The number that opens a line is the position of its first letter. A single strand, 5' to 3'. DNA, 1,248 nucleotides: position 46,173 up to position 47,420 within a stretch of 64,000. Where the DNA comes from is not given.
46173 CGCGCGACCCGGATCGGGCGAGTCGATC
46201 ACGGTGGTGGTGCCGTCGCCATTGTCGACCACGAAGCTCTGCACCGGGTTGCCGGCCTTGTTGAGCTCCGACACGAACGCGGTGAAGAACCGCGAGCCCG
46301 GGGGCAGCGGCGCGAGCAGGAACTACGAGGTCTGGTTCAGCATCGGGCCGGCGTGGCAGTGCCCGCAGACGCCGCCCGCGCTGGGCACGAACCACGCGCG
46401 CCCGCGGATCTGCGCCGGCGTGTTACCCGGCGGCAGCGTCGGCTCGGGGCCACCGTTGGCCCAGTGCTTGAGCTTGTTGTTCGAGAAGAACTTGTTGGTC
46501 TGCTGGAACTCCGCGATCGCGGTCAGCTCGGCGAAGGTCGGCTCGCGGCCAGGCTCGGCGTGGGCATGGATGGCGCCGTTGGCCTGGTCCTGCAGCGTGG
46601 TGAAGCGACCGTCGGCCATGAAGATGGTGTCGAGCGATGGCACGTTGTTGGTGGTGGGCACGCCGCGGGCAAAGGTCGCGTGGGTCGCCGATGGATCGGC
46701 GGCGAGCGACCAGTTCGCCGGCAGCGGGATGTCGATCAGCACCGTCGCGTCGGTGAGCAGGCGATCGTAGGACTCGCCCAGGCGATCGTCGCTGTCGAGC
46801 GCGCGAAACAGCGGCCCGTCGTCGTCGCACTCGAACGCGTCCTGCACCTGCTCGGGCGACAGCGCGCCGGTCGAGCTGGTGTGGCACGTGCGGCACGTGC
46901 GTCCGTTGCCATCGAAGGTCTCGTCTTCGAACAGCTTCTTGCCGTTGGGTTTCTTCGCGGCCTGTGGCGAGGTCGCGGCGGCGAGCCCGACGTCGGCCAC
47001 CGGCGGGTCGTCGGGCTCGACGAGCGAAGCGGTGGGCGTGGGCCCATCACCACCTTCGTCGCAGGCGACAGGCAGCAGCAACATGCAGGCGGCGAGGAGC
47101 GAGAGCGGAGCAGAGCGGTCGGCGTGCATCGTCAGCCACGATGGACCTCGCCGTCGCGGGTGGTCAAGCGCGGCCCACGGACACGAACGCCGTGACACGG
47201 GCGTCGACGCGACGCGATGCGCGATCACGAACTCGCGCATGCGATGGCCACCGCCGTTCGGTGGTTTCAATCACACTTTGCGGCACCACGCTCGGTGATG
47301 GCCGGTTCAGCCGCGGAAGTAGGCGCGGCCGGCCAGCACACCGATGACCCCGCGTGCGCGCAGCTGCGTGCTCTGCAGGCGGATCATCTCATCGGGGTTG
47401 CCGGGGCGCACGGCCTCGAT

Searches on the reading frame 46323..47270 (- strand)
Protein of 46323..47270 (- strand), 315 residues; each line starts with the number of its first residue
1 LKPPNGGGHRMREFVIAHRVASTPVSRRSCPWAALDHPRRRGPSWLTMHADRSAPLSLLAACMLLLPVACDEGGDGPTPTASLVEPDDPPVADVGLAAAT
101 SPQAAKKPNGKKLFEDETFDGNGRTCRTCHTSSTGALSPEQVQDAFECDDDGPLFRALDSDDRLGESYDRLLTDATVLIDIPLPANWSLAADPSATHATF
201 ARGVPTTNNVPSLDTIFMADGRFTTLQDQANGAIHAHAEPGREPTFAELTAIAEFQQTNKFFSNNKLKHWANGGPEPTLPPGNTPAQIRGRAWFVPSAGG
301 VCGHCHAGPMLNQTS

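Call 80: search_protein_families(library=pfam, proteins=[window:46323-47270:-], max_evalue=0.001)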
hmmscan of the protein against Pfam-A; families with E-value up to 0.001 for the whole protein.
window:46323-47270:- (315 aa): 1 family
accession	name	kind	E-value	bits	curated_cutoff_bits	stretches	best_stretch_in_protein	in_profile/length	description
PF03150.19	CCP_MauG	-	3e-06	28.4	25.6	1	110-257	7-107/149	Di-haem cytochrome c peroxidase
